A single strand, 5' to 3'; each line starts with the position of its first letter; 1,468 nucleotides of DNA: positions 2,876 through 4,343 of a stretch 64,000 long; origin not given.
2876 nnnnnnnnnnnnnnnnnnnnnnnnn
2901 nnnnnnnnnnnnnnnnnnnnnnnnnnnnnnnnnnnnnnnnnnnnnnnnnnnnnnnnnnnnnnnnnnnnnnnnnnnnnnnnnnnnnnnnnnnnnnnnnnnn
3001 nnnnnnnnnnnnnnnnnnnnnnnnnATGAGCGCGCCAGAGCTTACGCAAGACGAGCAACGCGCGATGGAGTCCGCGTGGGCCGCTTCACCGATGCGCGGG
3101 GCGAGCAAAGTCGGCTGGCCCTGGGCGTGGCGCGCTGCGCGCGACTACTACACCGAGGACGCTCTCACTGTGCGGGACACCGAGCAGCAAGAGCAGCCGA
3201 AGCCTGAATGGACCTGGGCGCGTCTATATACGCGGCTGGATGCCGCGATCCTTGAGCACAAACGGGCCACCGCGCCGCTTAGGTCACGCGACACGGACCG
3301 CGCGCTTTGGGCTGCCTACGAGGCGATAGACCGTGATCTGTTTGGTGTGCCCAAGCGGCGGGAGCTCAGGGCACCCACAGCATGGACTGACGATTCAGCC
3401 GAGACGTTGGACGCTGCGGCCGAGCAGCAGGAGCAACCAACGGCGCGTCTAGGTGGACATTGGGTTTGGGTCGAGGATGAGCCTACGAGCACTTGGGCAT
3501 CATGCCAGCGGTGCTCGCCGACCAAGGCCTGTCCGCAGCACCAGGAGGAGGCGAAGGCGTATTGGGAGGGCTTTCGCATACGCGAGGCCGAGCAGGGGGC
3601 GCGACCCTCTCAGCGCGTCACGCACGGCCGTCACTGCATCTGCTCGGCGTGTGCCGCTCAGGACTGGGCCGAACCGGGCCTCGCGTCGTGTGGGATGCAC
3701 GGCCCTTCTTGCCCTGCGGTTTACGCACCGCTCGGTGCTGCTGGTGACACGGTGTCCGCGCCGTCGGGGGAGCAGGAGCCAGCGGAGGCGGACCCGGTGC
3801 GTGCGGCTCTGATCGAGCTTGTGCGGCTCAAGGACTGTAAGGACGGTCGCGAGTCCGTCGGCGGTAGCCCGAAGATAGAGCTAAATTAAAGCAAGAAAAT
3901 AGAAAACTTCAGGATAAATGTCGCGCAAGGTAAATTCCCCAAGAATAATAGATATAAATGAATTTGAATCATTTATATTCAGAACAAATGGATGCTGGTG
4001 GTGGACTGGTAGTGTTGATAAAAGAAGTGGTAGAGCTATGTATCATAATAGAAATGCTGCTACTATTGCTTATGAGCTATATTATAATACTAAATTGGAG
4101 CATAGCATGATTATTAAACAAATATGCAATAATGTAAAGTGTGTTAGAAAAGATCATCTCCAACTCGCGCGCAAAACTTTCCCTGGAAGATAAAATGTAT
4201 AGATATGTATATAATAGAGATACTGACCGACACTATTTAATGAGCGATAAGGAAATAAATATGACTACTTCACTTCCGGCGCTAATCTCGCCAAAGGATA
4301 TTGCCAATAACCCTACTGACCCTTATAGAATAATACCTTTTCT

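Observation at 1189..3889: A 2.7-kb high-GC four-gene island sits in frame inside an AT-rich phage early region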

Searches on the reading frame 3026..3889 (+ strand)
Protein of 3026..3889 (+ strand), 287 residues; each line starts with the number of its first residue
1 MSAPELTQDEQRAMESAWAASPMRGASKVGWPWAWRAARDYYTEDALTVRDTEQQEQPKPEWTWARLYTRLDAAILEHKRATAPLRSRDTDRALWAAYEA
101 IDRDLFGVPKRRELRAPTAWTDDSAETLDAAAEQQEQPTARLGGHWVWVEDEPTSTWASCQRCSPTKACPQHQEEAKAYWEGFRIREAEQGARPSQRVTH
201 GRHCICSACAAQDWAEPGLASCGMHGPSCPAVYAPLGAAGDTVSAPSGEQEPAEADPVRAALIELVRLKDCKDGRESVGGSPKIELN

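Call 7: search_protein_families(library=pfam, proteins=[window:3026-3889:+], max_evalue=0.1)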
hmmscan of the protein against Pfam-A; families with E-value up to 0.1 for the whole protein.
window:3026-3889:+ (287 aa): 0 families

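Call 8: search_protein_families(library=phrogs, proteins=[window:3026-3889:+], max_evalue=0.01)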
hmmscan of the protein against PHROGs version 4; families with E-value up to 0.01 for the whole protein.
window:3026-3889:+ (287 aa): 0 families

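Call 15: search_protein_representatives(protein=window:3026-3886:+)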
Query: 287 residues. Proteins with E-value up to 0.001 (for the whole library): 220; up to 1e-10: 173; up to 1e-30: 1. The best 150 are listed.
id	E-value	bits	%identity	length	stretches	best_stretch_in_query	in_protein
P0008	1.1e-191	651.7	100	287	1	1-287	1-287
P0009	9.8e-27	110.2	58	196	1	139-251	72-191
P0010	2.8e-22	95.6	79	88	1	193-244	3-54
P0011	6.3e-22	94.4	51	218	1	150-250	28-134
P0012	7.9e-22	94.1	60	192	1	171-251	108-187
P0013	1.1e-21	93.6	73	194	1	194-249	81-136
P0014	3.6e-21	91.9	60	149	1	179-256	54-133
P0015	6.4e-21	91.1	67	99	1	183-251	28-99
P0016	2.1e-20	89.4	68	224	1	195-258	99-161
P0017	2.6e-20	89.1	75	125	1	193-247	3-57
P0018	5.7e-20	88.0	51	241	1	147-247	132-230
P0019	8.3e-20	87.5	64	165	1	180-253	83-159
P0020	1.4e-19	86.7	65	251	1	190-262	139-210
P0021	7.2e-19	84.4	60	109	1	184-251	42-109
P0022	1.2e-18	83.7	60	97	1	195-268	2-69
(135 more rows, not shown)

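Call 16: find_encoding_contigs(protein=window:3026-3889:+, flank=10000, max_places=10)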
Protein window:3026-3889:+ (287 aa): 5 contigs read that carry it; 3 places shown.
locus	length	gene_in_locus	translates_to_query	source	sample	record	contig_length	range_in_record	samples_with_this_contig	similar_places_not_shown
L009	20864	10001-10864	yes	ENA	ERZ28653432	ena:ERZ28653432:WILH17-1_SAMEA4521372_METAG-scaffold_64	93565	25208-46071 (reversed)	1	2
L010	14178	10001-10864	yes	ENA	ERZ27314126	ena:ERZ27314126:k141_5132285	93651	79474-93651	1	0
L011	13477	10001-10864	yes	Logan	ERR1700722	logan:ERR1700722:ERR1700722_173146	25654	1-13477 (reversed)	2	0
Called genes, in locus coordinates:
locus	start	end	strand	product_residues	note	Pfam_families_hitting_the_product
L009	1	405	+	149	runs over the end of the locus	-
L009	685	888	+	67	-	-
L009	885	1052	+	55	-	-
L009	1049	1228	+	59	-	-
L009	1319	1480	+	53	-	-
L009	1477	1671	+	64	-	-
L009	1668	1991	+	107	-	-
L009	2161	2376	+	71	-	-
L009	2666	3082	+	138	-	-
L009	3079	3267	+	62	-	PF24024:DUF7336 (weak)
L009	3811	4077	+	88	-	-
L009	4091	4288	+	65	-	-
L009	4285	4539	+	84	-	-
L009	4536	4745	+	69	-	-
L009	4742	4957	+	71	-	-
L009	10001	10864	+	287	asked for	-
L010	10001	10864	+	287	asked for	-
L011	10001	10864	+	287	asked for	-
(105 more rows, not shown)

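Call 35: search_dna_similar(query=window:3026-3886:+, collection=phages, mode=protein, max_evalue=0.001, max_rows=25)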
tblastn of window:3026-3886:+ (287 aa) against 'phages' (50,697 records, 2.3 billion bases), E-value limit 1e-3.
No match.

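Call 49: search_protein_families(library=ncbifam, proteins=[window:3026-3889:+], max_evalue=0.1)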
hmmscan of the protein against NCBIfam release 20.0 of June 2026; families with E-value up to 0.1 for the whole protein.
window:3026-3889:+ (287 aa): 0 families

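Call 56: find_homologous_proteins(query=window:3026-3886:+, max_evalue=0.001)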
Query window:3026-3886:+ (287 aa): 22 proteins with E <= 0.001 among 3614 candidates.
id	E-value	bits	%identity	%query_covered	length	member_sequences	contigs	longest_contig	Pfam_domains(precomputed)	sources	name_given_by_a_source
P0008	3.6e-191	652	100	100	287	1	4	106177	-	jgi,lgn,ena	-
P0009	3.1e-26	110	55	39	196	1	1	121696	-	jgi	jgi:hypothetical protein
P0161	5.1e-23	100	79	20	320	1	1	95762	-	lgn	-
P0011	2.0e-21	94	65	22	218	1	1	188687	-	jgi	jgi:hypothetical protein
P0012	2.5e-21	94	81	20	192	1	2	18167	-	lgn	-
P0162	3.0e-21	94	58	28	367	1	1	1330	-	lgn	-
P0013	3.5e-21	94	58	26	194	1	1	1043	-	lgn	-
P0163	1.6e-20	91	70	24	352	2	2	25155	-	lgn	-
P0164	2.9e-20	91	62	26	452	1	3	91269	-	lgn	-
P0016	6.6e-20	89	80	18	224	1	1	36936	-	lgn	-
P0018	1.8e-19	88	58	26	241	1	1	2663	-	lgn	-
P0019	2.6e-19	88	77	20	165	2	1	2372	-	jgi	-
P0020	4.5e-19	87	65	27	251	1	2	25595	-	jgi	jgi:hypothetical protein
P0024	7.5e-18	83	91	15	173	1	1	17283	-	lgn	-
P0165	1.4e-17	82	78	19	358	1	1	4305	-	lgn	-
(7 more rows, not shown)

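Call 57: find_encoding_contigs(protein=P0164, flank=8000, max_places=2)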
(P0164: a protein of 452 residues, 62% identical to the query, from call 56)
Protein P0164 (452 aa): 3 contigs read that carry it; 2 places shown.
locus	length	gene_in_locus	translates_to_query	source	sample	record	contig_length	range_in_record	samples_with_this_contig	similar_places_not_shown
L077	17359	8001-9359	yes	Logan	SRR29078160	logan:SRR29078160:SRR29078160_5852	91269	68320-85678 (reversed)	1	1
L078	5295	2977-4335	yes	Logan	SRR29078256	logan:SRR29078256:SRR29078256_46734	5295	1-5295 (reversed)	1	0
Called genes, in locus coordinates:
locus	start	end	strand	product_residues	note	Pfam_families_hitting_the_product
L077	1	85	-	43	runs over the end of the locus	-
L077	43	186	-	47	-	-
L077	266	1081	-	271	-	-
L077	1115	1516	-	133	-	-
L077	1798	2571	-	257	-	-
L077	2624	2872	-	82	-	-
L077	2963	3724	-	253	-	-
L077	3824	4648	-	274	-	-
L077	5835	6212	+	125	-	-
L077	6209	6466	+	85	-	-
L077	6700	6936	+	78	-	-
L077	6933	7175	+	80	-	-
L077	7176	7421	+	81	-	-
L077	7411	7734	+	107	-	-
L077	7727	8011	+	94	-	-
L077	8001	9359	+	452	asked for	-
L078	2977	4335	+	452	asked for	-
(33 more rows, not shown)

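Call 58: find_encoding_contigs(protein=P0161, flank=8000, max_places=2)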
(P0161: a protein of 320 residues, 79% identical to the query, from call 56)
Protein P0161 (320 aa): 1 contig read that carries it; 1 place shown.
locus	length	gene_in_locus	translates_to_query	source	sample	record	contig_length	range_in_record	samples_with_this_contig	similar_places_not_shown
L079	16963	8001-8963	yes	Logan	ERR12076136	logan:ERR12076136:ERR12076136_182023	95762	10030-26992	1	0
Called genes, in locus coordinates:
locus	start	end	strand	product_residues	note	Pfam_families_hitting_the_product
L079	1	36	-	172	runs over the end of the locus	-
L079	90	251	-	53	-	-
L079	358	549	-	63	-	-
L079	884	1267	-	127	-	-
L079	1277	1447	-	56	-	-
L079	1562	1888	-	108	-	-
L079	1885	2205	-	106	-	-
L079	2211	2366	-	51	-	-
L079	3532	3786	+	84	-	-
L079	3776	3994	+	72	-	-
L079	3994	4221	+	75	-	-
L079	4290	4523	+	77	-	-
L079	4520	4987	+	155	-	PF13328:HD_4 (weak)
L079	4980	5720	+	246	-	-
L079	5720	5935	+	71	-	-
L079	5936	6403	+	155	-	-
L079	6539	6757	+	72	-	-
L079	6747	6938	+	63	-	-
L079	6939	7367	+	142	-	-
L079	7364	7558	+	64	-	-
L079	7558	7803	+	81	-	PF08281:Sigma70_r4_2 (weak), PF00196:GerE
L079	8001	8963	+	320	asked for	-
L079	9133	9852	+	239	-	-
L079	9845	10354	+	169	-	-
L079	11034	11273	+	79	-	-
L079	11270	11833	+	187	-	-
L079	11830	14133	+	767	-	-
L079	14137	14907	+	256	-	-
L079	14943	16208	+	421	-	-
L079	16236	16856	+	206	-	PF26450:DUF8129 (faint)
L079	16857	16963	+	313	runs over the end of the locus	-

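Call 76: predict_structure(alignment_id=A2)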
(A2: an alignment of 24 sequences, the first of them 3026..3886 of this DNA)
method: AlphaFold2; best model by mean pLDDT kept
length: 287 residues; sequences in the alignment: 24
mean_pLDDT: 61.9   pTM: 0.31
mean pLDDT of the five models: 61.9, 57.9, 57.8, 57.7, 56.4
residues with pLDDT >= 90: 6; 70-90: 94; 50-70: 106; < 50: 81
segments of 3 or more residues with pLDDT < 50: 27-30, 45-59, 118-123, 128-131, 134-143, 201-209, 220-225, 228-233, 249-252, 274-282, 285-287
pLDDT, mean of each block of 10 residues (from residue 1): 81 84 54 57 49 44 66 73 68 74 63 57 48 42 58 64 75 87 79 66 46 53 46 59 64 62 76 46 49
secondary structure, 60 per line:
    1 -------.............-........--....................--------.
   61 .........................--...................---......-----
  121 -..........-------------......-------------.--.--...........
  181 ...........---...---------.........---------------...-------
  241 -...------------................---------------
elements in order: H8-20 H22-29 H32-51 H60-85 H88-106 E110-115 H122-131 E145-150 H170-191 E195-197 H207-215 E242-244 H257-272

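Call 88: search_protein_families(library=pfam, proteins=[L079:7558-7803:+, L079:10414-10716:-], max_evalue=5)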
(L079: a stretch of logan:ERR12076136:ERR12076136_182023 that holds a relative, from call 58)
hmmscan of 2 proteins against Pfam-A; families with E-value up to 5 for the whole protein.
L079:7558-7803:+ (81 aa): 10 families
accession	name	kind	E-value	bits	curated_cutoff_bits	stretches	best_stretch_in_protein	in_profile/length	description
PF00196.25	GerE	-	6.4e-08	32.5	23.5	1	5-56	2-53/57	Bacterial regulatory proteins, luxR family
PF08281.18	Sigma70_r4_2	-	2.1e-06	27.7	25.7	1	13-48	19-54/54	Sigma-70, region 4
PF04545.22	Sigma70_r4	-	0.00092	19.1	24.1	1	19-48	19-48/50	Sigma-70, region 4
PF00248.27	Aldo_ket_red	-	0.023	14.2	24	1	32-77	82-126/291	Aldo/keto reductase family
PF13384.12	HTH_23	-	0.024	14.9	24.6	1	15-41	12-38/50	Homeodomain-like domain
PF13518.12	HTH_28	-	0.035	14.6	25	1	18-43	10-35/52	Helix-turn-helix domain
PF07638.17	Sigma70_ECF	-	0.04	14.2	21.1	1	5-51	135-182/185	ECF sigma factor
PF04967.18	HTH_10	-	0.079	13.2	23.1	1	21-48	24-51/53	HTH DNA binding domain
PF13613.12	HTH_Tnp_4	-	0.12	12.5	27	1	20-39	19-38/53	Helix-turn-helix of DDE superfamily endonuclease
PF23805.1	DUF7180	-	0.13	13.3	27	1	8-73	8-65/79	Family of unknown function (DUF7180)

L079:10414-10716:- (100 aa): 1 family
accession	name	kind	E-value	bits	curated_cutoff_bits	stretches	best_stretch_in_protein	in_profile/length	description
PF06737.19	Transglycosylas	-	3.6e-08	34.4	27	1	38-90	23-76/77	Transglycosylase-like domain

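Call 96: search_protein_families(library=padloc, proteins=[window:3026-3889:+, P0161, P0164], max_evalue=0.01)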
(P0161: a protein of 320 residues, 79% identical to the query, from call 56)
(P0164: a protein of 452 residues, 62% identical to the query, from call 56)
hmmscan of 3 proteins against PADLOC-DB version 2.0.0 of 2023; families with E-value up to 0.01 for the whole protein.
window:3026-3889:+ (287 aa): 0 families

P0161 (320 aa): 0 families

P0164 (452 aa): 0 families

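Call 101: find_encoding_contigs(protein=P0011, flank=6000, max_places=2)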
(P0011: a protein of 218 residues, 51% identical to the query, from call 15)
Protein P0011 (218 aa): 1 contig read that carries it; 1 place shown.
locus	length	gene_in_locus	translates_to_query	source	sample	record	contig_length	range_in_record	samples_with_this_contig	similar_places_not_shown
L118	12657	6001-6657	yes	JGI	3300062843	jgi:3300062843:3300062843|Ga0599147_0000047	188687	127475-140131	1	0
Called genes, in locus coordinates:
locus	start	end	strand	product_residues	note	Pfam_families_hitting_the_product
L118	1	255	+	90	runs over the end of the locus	-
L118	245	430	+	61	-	-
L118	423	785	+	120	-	-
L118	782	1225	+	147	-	-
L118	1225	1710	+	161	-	-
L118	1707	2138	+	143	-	-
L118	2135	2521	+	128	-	PF24746:DUF7694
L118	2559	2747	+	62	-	-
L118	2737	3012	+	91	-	-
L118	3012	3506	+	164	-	-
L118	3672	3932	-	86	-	-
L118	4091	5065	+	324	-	-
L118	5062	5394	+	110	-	-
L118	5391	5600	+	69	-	-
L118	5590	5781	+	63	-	-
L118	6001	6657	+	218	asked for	-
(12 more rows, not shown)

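Call 103: find_related_loci(query=L079:11830-14130:+, collection=viral_contigs, flank=10000)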
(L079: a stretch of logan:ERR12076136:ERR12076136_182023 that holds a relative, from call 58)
Query L079:11830-14130:+ (767 aa) in viral_contigs; peptide patterns used: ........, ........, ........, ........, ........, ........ (x = any residue, [..] = any of these).
2 stretches matched a pattern; 1 encode a relative of the query (tblastn E <= 1e-3); 1 distinct loci.
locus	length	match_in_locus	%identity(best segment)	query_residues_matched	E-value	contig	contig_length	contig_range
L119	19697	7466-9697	73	16-767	0e+0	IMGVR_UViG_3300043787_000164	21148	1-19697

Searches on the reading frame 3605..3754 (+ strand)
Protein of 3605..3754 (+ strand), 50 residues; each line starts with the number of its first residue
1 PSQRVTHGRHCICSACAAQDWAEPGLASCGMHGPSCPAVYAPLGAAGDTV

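Call 48: find_related_loci(query=A1, collection=genome_contigs, flank=6000)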
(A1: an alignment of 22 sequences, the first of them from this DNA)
Query A1 (50 aa) in genome_contigs; peptide patterns used: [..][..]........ (x = any residue, [..] = any of these).
4 stretches matched a pattern, but none encodes a relative of the query by tblastn (E <= 1e-3).

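Call 51: find_related_loci(query=A1, collection=viral_contigs, flank=5000)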
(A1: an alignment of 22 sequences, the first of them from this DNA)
Query A1 (50 aa) in viral_contigs; peptide patterns used: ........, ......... (x = any residue, [..] = any of these).
90 stretches matched a pattern; 3 encode a relative of the query (tblastn E <= 1e-3); 3 distinct loci.
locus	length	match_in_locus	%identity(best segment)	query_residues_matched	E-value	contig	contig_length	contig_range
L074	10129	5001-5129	72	4-46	1e-20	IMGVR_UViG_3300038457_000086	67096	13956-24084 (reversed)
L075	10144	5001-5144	67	3-50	2e-19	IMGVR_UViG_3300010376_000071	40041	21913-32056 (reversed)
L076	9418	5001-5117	68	4-43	8e-16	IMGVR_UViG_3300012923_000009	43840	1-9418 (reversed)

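Call 98: search_solved_structures(query=A1, max_evalue=1)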
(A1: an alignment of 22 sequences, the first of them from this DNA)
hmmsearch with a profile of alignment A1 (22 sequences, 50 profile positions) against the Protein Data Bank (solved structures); distinct sequences matched with E-value up to 1: 0.

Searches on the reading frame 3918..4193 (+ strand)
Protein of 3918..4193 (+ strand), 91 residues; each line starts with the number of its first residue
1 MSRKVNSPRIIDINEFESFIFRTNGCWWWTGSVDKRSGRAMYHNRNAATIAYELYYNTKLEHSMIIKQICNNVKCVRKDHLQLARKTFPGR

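Call 7: search_protein_families(library=pfam, proteins=[window:3918-4193:+], max_evalue=0.1)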
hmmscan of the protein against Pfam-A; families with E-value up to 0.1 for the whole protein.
window:3918-4193:+ (91 aa): 0 families

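Call 49: search_protein_families(library=ncbifam, proteins=[window:3918-4193:+], max_evalue=0.1)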
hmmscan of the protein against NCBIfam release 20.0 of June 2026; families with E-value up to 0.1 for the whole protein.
window:3918-4193:+ (91 aa): 0 families

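Call 88: search_protein_families(library=pfam, proteins=[window:3918-4193:+], max_evalue=5)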
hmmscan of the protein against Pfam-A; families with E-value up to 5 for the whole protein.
window:3918-4193:+ (91 aa): 0 families
